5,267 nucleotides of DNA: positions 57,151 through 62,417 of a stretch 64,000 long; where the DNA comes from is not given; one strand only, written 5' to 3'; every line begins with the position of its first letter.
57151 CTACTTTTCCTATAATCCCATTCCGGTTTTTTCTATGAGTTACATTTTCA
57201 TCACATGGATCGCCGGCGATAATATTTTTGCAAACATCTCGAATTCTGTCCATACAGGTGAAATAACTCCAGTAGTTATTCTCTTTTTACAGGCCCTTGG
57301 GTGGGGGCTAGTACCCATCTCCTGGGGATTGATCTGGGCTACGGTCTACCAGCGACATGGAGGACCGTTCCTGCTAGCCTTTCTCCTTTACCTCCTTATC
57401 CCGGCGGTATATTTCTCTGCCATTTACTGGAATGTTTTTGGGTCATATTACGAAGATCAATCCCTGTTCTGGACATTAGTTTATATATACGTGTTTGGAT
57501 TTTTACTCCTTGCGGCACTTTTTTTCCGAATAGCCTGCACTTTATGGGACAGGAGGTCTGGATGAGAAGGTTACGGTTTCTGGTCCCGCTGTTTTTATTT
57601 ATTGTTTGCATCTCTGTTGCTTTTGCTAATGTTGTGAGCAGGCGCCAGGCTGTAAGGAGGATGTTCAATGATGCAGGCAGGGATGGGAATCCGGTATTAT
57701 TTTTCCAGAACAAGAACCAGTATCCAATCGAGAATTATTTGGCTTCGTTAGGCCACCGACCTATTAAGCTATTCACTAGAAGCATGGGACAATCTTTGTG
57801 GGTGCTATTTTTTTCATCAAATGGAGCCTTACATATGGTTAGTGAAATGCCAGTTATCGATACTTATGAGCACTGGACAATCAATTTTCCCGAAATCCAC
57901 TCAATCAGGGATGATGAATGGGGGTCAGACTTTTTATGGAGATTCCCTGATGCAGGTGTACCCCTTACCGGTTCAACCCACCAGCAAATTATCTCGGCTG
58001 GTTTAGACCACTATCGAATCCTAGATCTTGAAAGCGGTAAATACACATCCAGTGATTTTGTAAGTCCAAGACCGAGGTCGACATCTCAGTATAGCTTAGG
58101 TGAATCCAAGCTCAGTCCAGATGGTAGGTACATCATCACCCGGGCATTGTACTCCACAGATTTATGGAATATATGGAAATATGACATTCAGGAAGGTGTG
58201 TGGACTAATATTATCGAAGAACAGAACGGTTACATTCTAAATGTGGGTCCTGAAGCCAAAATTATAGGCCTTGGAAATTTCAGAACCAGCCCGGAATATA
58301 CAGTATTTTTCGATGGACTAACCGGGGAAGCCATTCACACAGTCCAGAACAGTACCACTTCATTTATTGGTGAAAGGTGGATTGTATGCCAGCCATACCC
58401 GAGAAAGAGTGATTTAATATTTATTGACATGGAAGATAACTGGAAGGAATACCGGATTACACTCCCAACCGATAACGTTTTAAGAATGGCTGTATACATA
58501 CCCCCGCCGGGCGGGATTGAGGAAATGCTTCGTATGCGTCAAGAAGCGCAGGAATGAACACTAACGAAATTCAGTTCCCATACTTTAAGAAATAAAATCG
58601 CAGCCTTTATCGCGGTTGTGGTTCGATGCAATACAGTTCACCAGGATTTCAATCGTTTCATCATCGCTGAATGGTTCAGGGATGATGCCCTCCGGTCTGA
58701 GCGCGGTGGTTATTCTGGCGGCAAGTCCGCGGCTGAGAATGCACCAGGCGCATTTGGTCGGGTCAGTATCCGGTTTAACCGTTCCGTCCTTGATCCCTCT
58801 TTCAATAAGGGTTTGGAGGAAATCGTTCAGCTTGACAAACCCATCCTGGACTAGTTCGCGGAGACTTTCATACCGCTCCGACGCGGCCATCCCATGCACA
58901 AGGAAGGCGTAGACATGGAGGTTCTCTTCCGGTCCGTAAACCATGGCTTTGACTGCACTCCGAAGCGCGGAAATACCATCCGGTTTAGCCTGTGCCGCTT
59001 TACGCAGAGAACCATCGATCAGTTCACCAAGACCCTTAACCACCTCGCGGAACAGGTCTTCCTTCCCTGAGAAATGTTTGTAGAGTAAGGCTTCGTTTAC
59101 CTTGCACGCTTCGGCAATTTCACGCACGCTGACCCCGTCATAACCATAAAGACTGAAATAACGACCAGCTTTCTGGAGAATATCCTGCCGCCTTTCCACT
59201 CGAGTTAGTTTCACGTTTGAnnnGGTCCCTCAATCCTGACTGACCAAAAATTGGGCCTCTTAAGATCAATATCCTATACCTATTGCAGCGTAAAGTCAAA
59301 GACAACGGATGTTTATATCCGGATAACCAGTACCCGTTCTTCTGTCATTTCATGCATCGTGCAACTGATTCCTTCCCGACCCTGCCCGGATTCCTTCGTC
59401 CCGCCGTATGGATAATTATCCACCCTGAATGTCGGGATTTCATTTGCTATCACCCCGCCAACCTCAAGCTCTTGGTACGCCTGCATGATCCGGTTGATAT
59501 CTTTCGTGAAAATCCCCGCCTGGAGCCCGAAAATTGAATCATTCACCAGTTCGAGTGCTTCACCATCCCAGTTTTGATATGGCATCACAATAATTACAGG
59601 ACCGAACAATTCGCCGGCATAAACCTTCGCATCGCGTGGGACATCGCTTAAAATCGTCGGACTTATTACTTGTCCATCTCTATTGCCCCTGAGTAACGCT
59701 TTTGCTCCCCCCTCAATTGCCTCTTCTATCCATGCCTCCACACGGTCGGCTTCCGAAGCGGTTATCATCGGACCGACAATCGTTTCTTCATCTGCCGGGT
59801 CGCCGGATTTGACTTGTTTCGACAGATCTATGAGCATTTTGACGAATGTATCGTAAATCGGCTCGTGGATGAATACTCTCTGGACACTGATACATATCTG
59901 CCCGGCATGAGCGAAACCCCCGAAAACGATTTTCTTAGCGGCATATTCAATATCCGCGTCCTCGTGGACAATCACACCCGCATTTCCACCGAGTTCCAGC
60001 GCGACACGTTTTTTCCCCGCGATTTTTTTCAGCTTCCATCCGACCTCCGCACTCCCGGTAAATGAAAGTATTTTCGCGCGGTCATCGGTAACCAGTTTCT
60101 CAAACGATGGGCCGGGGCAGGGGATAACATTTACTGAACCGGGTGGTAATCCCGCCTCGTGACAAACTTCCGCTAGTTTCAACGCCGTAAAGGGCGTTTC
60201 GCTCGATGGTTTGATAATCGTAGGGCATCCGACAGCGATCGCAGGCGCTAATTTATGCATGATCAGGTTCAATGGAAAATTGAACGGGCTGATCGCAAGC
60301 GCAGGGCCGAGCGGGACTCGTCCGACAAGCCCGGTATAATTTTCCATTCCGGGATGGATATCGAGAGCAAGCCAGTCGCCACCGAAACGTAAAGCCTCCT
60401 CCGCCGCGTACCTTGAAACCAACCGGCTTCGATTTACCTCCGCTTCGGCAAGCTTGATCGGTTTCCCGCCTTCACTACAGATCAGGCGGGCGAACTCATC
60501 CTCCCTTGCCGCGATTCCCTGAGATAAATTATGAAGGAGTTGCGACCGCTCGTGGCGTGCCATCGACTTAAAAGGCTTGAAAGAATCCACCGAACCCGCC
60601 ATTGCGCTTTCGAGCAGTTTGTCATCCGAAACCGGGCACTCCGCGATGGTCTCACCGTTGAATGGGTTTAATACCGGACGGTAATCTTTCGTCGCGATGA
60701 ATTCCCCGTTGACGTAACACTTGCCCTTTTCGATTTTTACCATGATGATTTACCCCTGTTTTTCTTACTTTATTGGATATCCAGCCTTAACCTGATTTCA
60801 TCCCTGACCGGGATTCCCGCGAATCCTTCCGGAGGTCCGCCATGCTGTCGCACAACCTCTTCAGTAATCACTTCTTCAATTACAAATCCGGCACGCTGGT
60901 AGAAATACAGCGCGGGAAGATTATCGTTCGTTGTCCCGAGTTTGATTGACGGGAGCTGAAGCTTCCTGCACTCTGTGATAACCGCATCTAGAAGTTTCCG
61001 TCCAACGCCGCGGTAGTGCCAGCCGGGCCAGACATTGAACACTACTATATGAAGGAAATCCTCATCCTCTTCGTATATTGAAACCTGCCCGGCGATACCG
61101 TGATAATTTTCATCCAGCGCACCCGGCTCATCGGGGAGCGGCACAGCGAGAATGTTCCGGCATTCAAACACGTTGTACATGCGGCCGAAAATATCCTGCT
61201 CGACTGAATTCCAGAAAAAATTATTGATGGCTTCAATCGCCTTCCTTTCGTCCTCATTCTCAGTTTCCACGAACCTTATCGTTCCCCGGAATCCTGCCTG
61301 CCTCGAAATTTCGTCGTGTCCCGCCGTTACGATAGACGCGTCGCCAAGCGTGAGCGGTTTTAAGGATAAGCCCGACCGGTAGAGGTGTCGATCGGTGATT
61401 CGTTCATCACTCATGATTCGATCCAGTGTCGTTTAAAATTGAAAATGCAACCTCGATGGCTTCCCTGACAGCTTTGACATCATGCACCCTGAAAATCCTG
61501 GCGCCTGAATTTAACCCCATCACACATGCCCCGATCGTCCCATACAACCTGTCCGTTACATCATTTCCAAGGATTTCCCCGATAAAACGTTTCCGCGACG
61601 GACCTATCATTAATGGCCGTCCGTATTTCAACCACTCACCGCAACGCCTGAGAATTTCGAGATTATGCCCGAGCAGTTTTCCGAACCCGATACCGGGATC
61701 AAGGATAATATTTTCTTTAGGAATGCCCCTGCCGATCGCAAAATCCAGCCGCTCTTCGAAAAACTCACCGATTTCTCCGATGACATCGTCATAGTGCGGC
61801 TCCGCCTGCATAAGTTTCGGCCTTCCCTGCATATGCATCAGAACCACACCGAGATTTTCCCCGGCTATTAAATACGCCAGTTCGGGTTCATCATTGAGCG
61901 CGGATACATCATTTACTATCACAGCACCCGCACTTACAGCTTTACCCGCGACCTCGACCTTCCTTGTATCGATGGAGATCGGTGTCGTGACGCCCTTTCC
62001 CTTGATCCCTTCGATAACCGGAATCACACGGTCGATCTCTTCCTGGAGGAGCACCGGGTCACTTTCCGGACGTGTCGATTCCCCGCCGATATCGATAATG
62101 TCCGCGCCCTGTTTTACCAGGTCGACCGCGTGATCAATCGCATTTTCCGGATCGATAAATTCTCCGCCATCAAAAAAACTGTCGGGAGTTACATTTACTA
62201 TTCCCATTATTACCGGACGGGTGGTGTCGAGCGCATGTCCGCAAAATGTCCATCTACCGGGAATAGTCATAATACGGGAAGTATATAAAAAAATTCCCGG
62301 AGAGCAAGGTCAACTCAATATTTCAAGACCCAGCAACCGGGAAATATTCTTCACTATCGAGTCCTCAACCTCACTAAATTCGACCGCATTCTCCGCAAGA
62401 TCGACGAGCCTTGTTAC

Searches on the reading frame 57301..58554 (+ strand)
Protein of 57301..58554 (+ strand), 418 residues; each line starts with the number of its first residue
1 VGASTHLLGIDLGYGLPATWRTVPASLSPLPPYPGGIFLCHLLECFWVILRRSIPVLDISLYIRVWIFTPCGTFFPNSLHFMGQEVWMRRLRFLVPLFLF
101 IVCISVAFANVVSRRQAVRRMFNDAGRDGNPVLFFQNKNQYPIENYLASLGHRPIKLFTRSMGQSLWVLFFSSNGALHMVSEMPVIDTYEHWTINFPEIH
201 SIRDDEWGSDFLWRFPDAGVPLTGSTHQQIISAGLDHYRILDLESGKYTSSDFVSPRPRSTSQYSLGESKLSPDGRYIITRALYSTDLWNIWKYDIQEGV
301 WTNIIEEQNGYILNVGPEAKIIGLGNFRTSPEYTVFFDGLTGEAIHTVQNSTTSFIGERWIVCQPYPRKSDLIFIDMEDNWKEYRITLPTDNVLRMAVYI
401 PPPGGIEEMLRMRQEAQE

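Call 8: search_protein_families(library=pfam, proteins=[window:57301-58554:+], max_evalue=0.01)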
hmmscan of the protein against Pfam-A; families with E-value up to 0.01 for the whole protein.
window:57301-58554:+ (418 aa): 1 family
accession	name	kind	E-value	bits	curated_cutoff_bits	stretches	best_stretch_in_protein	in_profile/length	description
PF20130.4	DUF6520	-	0.0062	17.3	25.4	0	88-117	1-30/83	Family of unknown function (DUF6520)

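Call 38: search_protein_families(library=ncbifam, proteins=[window:57301-58554:+], max_evalue=0.001)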
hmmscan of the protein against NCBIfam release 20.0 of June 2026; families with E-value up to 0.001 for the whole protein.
window:57301-58554:+ (418 aa): 0 families

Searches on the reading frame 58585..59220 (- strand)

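Call 22: search_protein_families(library=pfam, proteins=[window:58585-59220:-], max_evalue=0.01)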
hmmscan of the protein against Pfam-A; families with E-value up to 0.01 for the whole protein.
window:58585-59220:- (211 aa): 5 families
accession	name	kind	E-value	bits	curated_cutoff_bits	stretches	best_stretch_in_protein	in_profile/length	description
PF00440.29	TetR_N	-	1e-15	57.6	24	1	14-60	1-47/47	Bacterial regulatory proteins, tetR family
PF16925.10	TetR_C_13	-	6.4e-05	23.8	27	1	114-165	35-86/109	Tetracyclin repressor-like, C-terminal domain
PF22194.2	F-93_WHD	-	0.0021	18.5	28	0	111-131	27-47/62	F-93, winged-helix domain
PF13977.11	TetR_C_6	-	0.0025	18.4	27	1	85-161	4-79/115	BetI-type transcriptional repressor, C-terminal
PF17938.6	TetR_C_29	-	0.0052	17.4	26.2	1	85-164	4-83/119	Tetracyclin repressor-like, C-terminal domain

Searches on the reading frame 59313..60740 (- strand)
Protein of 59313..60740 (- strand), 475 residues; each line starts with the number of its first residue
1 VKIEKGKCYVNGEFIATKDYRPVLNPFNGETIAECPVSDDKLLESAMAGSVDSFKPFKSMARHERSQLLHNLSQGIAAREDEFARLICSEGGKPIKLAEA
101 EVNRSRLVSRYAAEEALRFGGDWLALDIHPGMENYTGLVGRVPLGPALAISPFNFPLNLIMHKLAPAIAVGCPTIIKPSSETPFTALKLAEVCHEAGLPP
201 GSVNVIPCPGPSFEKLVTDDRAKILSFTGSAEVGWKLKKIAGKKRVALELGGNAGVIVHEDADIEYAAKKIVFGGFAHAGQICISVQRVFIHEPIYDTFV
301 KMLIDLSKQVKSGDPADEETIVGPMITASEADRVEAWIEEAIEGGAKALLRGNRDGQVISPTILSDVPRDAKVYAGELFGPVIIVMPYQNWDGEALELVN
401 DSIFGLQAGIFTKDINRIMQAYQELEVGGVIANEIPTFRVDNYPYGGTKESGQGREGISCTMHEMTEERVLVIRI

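Call 77: search_protein_families(library=pfam, proteins=[window:59313-60740:-], max_evalue=0.01)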
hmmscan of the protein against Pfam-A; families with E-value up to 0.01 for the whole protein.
window:59313-60740:- (475 aa): 1 family
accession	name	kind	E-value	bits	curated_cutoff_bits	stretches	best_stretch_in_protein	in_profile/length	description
PF00171.27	Aldedh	-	2e-139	465.5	23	1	21-469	9-459/461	Aldehyde dehydrogenase family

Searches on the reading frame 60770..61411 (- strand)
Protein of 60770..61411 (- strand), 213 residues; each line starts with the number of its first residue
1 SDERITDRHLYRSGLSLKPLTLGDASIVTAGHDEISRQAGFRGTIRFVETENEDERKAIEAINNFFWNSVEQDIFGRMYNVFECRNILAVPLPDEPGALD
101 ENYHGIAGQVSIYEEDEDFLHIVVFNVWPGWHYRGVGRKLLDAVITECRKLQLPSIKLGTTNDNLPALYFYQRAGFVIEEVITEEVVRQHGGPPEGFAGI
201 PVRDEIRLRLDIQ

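Call 22: search_protein_families(library=pfam, proteins=[window:60770-61411:-], max_evalue=0.01)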
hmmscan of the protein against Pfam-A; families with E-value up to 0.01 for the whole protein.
window:60770-61411:- (213 aa): 3 families
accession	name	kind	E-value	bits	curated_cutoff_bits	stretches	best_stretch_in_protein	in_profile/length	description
PF00583.31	Acetyltransf_1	-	2.1e-11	44.6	20.7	1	103-176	43-116/116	Acetyltransferase (GNAT) family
PF13508.13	Acetyltransf_7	-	3.5e-08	34.2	27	1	104-177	12-83/84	Acetyltransferase (GNAT) domain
PF13673.13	Acetyltransf_10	-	2.2e-07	31.3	23.6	1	106-177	42-108/128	Acetyltransferase (GNAT) domain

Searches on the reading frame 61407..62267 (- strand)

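Call 77: search_protein_families(library=pfam, proteins=[window:61407-62267:-], max_evalue=0.01)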
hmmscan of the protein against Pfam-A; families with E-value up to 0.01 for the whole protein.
window:61407-62267:- (286 aa): 1 family
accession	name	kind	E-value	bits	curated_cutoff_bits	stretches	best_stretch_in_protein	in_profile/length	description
PF00809.28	Pterin_bind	-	7.2e-80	268.6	25.5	1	21-262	1-244/244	Pterin binding enzyme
